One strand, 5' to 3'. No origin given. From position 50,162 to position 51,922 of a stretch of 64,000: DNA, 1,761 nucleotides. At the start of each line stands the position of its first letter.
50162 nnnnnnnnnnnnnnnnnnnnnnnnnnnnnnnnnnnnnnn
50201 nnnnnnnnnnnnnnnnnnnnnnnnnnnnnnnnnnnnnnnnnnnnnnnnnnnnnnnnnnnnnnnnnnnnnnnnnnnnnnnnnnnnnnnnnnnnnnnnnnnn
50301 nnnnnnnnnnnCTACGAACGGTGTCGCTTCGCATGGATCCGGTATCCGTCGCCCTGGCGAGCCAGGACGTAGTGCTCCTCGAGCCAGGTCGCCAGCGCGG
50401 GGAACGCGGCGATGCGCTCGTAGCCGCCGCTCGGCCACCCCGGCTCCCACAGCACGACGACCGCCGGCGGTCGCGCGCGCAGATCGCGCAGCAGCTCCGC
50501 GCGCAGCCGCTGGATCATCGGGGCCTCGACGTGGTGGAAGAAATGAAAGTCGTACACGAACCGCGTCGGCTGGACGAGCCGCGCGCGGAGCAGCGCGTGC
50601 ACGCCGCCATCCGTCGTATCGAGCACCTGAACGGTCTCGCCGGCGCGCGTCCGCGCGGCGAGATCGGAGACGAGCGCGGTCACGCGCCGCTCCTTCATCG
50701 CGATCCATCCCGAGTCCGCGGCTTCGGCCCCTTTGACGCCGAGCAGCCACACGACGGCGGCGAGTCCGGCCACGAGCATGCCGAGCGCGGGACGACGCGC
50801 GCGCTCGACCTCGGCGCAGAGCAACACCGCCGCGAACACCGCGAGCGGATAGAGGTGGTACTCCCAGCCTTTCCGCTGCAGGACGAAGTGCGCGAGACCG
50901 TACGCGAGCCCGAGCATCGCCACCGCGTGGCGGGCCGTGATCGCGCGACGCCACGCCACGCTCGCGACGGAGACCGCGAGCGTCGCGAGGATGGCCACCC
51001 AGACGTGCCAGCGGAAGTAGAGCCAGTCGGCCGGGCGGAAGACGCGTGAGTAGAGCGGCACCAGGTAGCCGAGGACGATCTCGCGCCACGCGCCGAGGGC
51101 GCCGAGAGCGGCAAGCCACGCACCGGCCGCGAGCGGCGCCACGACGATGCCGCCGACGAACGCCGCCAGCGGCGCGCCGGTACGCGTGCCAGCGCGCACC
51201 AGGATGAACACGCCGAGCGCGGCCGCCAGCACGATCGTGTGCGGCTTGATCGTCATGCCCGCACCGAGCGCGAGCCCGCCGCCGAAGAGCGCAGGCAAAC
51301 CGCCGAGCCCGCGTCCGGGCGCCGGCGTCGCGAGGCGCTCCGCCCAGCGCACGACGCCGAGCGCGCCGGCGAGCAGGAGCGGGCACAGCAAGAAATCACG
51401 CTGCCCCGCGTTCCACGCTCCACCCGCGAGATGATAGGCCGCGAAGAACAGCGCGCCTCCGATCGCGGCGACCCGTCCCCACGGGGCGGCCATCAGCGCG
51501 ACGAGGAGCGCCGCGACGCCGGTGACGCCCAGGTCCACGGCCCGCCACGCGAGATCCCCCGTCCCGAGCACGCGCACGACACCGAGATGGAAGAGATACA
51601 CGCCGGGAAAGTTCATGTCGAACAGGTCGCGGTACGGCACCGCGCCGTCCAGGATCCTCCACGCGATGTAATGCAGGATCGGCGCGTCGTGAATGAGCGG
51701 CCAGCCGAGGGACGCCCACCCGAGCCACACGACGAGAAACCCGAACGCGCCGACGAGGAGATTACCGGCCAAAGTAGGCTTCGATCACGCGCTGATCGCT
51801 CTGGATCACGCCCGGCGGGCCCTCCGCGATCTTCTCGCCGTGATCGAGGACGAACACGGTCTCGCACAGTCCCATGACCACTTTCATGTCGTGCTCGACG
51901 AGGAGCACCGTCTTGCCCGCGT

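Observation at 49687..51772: GT-C glycosyltransferase and SAM-methyltransferase inserted between livG and livF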

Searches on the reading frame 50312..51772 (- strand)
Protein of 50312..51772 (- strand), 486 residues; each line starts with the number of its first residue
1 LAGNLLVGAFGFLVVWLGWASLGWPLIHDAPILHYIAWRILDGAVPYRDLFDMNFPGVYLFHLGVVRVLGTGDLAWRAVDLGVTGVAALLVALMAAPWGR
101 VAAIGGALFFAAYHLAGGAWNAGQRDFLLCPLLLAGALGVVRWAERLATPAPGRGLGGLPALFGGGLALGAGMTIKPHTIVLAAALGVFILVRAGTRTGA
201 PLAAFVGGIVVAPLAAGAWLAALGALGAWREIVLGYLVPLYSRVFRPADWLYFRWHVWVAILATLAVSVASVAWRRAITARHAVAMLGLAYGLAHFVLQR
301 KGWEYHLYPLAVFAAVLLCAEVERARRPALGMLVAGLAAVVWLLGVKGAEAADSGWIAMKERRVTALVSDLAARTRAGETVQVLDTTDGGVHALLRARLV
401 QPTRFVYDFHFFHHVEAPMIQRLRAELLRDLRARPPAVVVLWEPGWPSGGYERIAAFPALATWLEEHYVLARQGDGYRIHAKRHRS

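Call 6: search_protein_families(library=pfam, proteins=[window:50312-51772:-], max_evalue=0.01)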
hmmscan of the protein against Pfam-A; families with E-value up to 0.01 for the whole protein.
window:50312-51772:- (486 aa): 0 families

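Call 7: search_protein_families(library=ncbifam, proteins=[window:50312-51772:-], max_evalue=0.01)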
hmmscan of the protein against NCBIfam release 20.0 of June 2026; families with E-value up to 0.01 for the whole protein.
window:50312-51772:- (486 aa): 0 families

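Call 8: search_protein_families(library=pfam, proteins=[window:50312-51772:-], max_evalue=10)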
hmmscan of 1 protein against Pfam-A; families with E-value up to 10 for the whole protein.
window:50312-51772:- (486 aa): 0 families
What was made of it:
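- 50312..51772 (-): GT-C-fold glycosyltransferase-like membrane protein (486 aa): 11-13 TM helices plus a C-terminal extracytoplasmic alpha/beta domain. The TTG start lies 11 nt inside livG. No Pfam or NCBIfam hit (calls 6-8).
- On GT39 (protein O-mannosyltransferase): No Pfam hit even at E<=10 (call 8).
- On GT83 / Pfam PMT_2 (ArnT-like): The window protein has no hit (calls 6-8).
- Checked: The protein gets no direct HMM hit (calls 6-8).
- No glycosyltransferase HMM hit (calls 6-8).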

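Call 9: find_homologous_proteins(query=window:50312-51772:-, max_evalue=0.001)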
Query window:50312-51772:- (486 aa): 1132 proteins with E <= 0.001 among 8000 candidates; the best 120 are listed.
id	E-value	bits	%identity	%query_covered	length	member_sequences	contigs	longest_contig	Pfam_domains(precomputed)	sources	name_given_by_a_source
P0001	0.0e+0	1062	100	100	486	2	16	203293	-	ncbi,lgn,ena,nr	ncbi:MAG: hypothetical protein FJZ38_01570 [Candidatus Rokubacteria bacterium]|nr:hypothetical prote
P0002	2.5e-264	896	86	100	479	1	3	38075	-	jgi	jgi:hypothetical protein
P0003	1.8e-224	764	74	100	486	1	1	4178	PF13231.13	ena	-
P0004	5.5e-223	760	74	99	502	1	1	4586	-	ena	-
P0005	1.7e-220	751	72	99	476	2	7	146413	-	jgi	jgi:hypothetical protein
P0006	9.1e-220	749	73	99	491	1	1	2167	-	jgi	jgi:hypothetical protein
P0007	1.6e-219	748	72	96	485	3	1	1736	PF13231.13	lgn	-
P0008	4.2e-217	740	73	98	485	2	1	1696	-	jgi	jgi:hypothetical protein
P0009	6.7e-216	736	71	99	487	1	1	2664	-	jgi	jgi:hypothetical protein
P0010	1.3e-214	732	70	100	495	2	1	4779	-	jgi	jgi:hypothetical protein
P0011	3.0e-213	727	72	96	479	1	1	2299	PF13231.13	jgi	jgi:hypothetical protein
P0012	6.1e-213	726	70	99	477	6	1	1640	-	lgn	-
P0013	7.1e-213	726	70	97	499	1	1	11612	-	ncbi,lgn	-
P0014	7.5e-212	723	70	99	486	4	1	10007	PF13231.13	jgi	jgi:hypothetical protein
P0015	1.1e-210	719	71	99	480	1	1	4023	-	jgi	jgi:hypothetical protein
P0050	2.4e-162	559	60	98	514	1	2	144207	-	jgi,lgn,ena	-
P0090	2.4e-156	540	58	98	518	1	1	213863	-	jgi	jgi:hypothetical protein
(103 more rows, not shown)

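Call 11: find_encoding_contigs(protein=P0005, flank=6000, max_places=3)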
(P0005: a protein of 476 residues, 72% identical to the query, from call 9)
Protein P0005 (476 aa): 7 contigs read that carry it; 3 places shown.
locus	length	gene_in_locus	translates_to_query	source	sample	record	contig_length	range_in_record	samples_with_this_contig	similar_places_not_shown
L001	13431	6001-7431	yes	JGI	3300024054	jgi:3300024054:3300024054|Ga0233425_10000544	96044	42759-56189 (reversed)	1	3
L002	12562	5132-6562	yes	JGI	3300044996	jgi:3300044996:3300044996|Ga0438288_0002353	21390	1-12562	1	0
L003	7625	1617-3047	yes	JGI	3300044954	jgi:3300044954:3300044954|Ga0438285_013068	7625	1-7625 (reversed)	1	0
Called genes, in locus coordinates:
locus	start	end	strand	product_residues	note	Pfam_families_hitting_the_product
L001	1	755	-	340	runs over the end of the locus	PF21686:LigD_Prim-Pol, PF01896:DNA_primase_S (weak)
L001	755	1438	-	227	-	-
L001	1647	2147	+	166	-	-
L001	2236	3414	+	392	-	PF13433:Peripla_BP_5, PF13458:Peripla_BP_6, PF01094:ANF_receptor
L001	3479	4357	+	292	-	PF02653:BPD_transp_2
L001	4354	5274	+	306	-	PF02653:BPD_transp_2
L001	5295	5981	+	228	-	PF00005:ABC_tran, PF13304:AAA_21 (faint), PF12399:BCA_ABC_TP_C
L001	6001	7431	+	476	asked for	-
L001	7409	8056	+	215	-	PF05175:MTS (weak), PF13489:Methyltransf_23, PF02390:Methyltransf_4 (faint), PF08241:Methyltransf_11, PF08242:Methyltransf_12, PF13649:Methyltransf_25, PF13847:Methyltransf_31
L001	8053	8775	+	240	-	PF00005:ABC_tran, PF13304:AAA_21 (faint)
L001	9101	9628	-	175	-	-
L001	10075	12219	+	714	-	PF02775:TPP_enzyme_C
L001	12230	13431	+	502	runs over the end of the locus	PF01558:POR, PF20169:DUF6537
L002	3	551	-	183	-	?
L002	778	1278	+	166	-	-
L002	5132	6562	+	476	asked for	-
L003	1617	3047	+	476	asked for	-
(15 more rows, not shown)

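Call 12: find_encoding_contigs(protein=P0050, flank=6000, max_places=3)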
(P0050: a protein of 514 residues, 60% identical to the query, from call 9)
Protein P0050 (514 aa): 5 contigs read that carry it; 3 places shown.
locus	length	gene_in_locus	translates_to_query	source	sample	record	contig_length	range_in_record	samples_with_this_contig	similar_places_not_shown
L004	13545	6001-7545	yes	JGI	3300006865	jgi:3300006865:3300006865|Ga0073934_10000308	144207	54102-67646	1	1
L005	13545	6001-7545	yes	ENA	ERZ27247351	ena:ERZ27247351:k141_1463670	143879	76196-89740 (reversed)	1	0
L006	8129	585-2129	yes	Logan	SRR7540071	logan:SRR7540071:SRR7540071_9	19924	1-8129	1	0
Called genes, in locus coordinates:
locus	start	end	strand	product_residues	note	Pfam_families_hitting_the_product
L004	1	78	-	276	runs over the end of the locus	PF14907:NTP_transf_5 (weak)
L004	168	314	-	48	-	-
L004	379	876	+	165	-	-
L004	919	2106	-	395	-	PF02515:CoA_transf_3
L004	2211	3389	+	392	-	PF13433:Peripla_BP_5, PF13458:Peripla_BP_6, PF01094:ANF_receptor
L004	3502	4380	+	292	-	PF02653:BPD_transp_2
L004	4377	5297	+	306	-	PF02653:BPD_transp_2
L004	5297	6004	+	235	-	PF00005:ABC_tran, PF13304:AAA_21 (faint), PF12399:BCA_ABC_TP_C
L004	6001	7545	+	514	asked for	-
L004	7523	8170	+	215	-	PF13489:Methyltransf_23, PF05175:MTS (weak), PF02390:Methyltransf_4 (faint), PF08241:Methyltransf_11, PF08242:Methyltransf_12, PF13649:Methyltransf_25, PF13847:Methyltransf_31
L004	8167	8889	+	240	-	PF00005:ABC_tran, PF13304:AAA_21 (faint)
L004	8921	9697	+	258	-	PF00535:Glycos_transf_2, PF13641:Glyco_tranf_2_3, PF13506:Glyco_transf_21 (faint), PF13712:Glyco_tranf_2_5 (weak)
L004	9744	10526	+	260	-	PF00483:NTP_transferase, PF12804:NTP_transf_3 (weak)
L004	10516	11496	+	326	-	PF01370:Epimerase, PF02719:Polysacc_synt_2, PF04321:RmlD_sub_bind, PF05368:NmrA, PF01073:3Beta_HSD, PF07993:NAD_binding_4, PF13460:NAD_binding_10, PF16363:GDP_Man_Dehyd, +1 more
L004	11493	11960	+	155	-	PF00908:dTDP_sugar_isom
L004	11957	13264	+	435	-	PF01041:DegT_DnrJ_EryC1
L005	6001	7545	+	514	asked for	-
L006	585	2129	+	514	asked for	-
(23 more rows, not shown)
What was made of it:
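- L004: GT2, RmlA-like, dehydratase, dTDP-sugar isomerase and DegT lie just after livF (call 12).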

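Call 13: find_encoding_contigs(protein=P0090, flank=6000, max_places=3)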
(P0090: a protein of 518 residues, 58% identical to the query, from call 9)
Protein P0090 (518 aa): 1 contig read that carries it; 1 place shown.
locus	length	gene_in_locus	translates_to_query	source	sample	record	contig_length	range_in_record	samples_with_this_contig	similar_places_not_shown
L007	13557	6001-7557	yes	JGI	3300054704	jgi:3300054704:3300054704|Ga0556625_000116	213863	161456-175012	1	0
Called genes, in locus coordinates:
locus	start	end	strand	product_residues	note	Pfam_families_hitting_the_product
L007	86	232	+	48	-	PF28087:HVO_2523 (weak)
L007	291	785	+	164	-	-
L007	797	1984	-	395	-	PF02515:CoA_transf_3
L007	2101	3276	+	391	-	PF13433:Peripla_BP_5, PF13458:Peripla_BP_6, PF01094:ANF_receptor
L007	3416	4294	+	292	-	PF02653:BPD_transp_2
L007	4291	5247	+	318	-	PF02653:BPD_transp_2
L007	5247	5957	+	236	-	PF00005:ABC_tran, PF13304:AAA_21 (faint), PF12399:BCA_ABC_TP_C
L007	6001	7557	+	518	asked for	-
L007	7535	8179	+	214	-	PF13489:Methyltransf_23, PF13649:Methyltransf_25, PF13847:Methyltransf_31, PF08241:Methyltransf_11, PF08242:Methyltransf_12 (weak)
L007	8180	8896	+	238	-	PF00005:ABC_tran, PF13304:AAA_21 (faint)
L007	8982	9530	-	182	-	-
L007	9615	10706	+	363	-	PF02463:SMC_N (faint), PF00005:ABC_tran, PF08402:TOBE_2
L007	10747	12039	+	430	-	PF01547:SBP_bac_1, PF13416:SBP_bac_8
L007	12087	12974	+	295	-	PF00528:BPD_transp_1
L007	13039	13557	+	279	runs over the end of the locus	PF00528:BPD_transp_1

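Call 16: search_solved_structures(query=A1, max_evalue=10, show_alignments=2)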
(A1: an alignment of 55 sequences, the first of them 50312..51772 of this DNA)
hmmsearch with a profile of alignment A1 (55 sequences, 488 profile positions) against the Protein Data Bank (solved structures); distinct sequences matched with E-value up to 10: 2.
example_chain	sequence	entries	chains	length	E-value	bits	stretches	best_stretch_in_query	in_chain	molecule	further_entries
4qkw_A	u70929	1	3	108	0.64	11.9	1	322-391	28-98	Muscle-related coiled-coil protein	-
2glz_A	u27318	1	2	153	1.2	11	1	379-417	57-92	similar to Formylmethanofuran dehydrogenase subunit E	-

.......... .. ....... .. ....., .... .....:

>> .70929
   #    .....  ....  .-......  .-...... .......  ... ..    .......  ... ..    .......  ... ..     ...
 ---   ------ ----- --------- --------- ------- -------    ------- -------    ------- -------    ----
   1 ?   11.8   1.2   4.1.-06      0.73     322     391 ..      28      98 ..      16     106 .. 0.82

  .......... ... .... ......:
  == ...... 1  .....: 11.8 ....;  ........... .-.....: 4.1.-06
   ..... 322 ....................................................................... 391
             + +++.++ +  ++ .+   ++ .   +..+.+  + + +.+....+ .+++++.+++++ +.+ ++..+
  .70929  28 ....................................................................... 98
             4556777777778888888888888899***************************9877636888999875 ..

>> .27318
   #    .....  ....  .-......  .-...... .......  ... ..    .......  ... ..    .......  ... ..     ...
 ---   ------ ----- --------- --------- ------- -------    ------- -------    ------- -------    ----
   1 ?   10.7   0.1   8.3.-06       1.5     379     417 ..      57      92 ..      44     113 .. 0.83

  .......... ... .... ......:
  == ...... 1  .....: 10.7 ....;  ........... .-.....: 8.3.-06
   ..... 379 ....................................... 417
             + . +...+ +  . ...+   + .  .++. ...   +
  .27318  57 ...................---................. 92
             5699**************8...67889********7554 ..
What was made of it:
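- Tried and rejected: Only noise, E 0.6-1.2 (call 16).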

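Call 17: search_protein_families(library=pfam, alignment_id=A1, max_evalue=0.01)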
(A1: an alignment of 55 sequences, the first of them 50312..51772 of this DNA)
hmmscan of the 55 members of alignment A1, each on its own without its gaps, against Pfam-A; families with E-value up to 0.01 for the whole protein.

A. member 1, window:50312-51772:- (486 aa): 0 families

B. families by the number of members that match (of 55 scanned): 4 families
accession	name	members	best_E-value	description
PF13231.12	PMT_2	32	1e-10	Dolichyl-phosphate-mannose-protein mannosyltransferase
PF13515.12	FUSC_2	1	0.00015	Fusaric acid resistance protein-like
PF02163.28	Peptidase_M50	1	0.0033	Peptidase family M50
PF11992.13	TgpA_N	1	0.0085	TgpA N-terminal domain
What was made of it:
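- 50312..51772 (-): 32 of 55 homologs hit PMT_2 (call 17).
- On GT39 (protein O-mannosyltransferase): Among 55 homologs only PMT_2 is hit, never PMT (call 17).
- On GT83 / Pfam PMT_2 (ArnT-like): 32 of 55 close homologs hit PMT_2, best 1e-10 (call 17).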

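Call 18: find_related_loci(query=A1, collection=genome_contigs, flank=7000)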
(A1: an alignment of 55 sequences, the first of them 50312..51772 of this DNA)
Query A1 (486 aa) in genome_contigs; peptide patterns used: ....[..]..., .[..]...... (x = any residue, [..] = any of these).
141 stretches matched a pattern; 129 encode a relative of the query (tblastn E <= 1e-3); the best 80 are kept; 80 distinct loci.
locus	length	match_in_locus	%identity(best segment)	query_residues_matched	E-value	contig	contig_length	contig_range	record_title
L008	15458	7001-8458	55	1-486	7e-152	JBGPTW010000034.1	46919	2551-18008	MAG: Candidatus Methylomirabilia bacterium isolate OBJ1_062018_110_59 k141_1074916_length_46919_cov_23.9956, whole genom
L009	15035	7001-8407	57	13-486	4e-149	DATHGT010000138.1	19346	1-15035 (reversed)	MAG TPA_asm: Candidatus Acidoferrum sp. isolate SMAG_U12481 k141_121725, whole genome shotgun sequence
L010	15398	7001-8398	60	17-486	9e-144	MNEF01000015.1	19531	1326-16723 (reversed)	MAG: Candidatus Rokubacteria bacterium 13_1_40CM_69_27 13_1_40cm_scaffold_2079, whole genome shotgun sequence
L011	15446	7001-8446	54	6-486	6e-143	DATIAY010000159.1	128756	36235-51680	MAG TPA_asm: Candidatus Methylomirabilota bacterium isolate SMAG_U16276 k141_482795, whole genome shotgun sequence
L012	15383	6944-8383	55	3-483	4e-142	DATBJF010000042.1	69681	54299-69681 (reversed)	MAG TPA_asm: Candidatus Methylomirabilota bacterium isolate SMAG_U3913 k141_789367, whole genome shotgun sequence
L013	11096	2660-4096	55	5-482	4e-142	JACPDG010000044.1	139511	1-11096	MAG: Candidatus Rokuibacteriota bacterium isolate NC_groundwater_303_Ag_B-0.1um_71_19 S7_GD2017_3_B1_scaffold_43, whole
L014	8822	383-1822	58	1-484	5e-144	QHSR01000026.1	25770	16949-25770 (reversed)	MAG: Candidatus Rokuibacteriota bacterium isolate AR26 14_1009_13_40cm_scaffold_1385_e_341_curated, whole genome shotgun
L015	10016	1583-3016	58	6-486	1e-140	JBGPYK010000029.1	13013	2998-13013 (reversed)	MAG: Candidatus Methylomirabilia bacterium isolate OBJ1_062018_090_15 k141_1682509_length_13013_cov_31.1487, whole genom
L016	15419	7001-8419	54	21-485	1e-139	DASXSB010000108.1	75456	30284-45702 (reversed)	MAG TPA_asm: Candidatus Methylomirabilota bacterium isolate SMAG_U4655 k141_552892, whole genome shotgun sequence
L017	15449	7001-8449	56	1-484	1e-139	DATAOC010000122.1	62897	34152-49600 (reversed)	MAG TPA_asm: Candidatus Methylomirabilota bacterium isolate SMAG_U7035 k141_3652307, whole genome shotgun sequence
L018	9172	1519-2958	57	1-484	3e-139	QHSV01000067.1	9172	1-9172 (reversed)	MAG: Candidatus Rokuibacteriota bacterium isolate AR22 14_0903_16_40cm_scaffold_7018_curated, whole genome shotgun seque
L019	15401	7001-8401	57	14-485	3e-139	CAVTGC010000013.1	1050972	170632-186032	MAG: uncultured Candidatus Rokubacteria bacterium isolate MFD09212.bin.1.136 genome assembly, contig: contig_4976, whole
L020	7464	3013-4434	57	5-479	2e-138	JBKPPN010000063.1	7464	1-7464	MAG: Candidatus Methylomirabilota bacterium isolate GS_EKS_MAG_00101 GS_EKS_000004088183, whole genome shotgun sequence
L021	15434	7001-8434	58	4-485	3e-138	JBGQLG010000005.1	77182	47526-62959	MAG: Candidatus Methylomirabilia bacterium isolate OBJ2_061818_050_43 k141_584937_length_77182_cov_24.5263, whole genome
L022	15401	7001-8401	55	19-486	6e-138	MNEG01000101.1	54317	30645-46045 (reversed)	MAG: Candidatus Rokubacteria bacterium 13_1_40CM_68_15 13_1_40cm_scaffold_416, whole genome shotgun sequence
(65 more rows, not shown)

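Call 27: predict_structure(alignment_id=A1)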
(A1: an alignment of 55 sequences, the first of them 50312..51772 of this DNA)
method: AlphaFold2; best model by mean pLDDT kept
length: 486 residues; sequences in the alignment: 55
mean_pLDDT: 92.0   pTM: 0.92
mean pLDDT of the five models: 92.0, 91.2, 90.1, 88.4, 88.1
residues with pLDDT >= 90: 372; 70-90: 91; 50-70: 22; < 50: 1
segments of 3 or more residues with pLDDT < 50: none
pLDDT, mean of each block of 10 residues (from residue 1): 96 96 77 91 92 91 95 89 97 98 98 87 82 98 93 81 98 97 98 96 98 98 96 89 69 85 98 97 98 92 89 97 95 98 94 83 95 96 86 93 90 87 95 97 79 93 97 96 74
secondary structure, 60 per line:
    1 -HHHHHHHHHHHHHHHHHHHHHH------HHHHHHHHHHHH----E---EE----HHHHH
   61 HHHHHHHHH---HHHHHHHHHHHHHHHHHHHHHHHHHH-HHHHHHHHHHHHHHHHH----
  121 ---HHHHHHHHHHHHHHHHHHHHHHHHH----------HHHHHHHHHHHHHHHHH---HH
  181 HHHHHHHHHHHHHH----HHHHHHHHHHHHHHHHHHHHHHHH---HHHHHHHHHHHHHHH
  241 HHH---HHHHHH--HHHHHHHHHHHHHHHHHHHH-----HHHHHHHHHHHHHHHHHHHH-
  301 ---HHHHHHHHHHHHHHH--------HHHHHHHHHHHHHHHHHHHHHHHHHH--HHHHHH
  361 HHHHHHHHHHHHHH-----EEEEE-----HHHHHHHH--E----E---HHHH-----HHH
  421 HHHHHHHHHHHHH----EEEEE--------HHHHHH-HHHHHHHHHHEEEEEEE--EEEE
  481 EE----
elements in order: H2-23 H30-41 H56-69 H73-98 H100-116 H124-148 H159-175 H179-194 H199-222 H226-243 H247-252 H255-274 H280-299 H304-318 H327-352 H355-374 E380-384 H390-397 H409-412 H418-433 E438-442 H451-456 H458-467 E468-474 E477-482
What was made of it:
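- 50312..51772 (-): AF2 pLDDT 92, pTM 0.92 (call 27).
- On GT-C fold glycosyltransferase superfamily: AF2 model pLDDT 92 (call 27). TM1 is residues 2-23 in the model (call 27).
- Checked: The next start, GTG at 51730, would cut the first transmembrane helix of the model (residues 2-23, call 27) down to 9 residues.
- AF2 pLDDT 92 (call 27).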
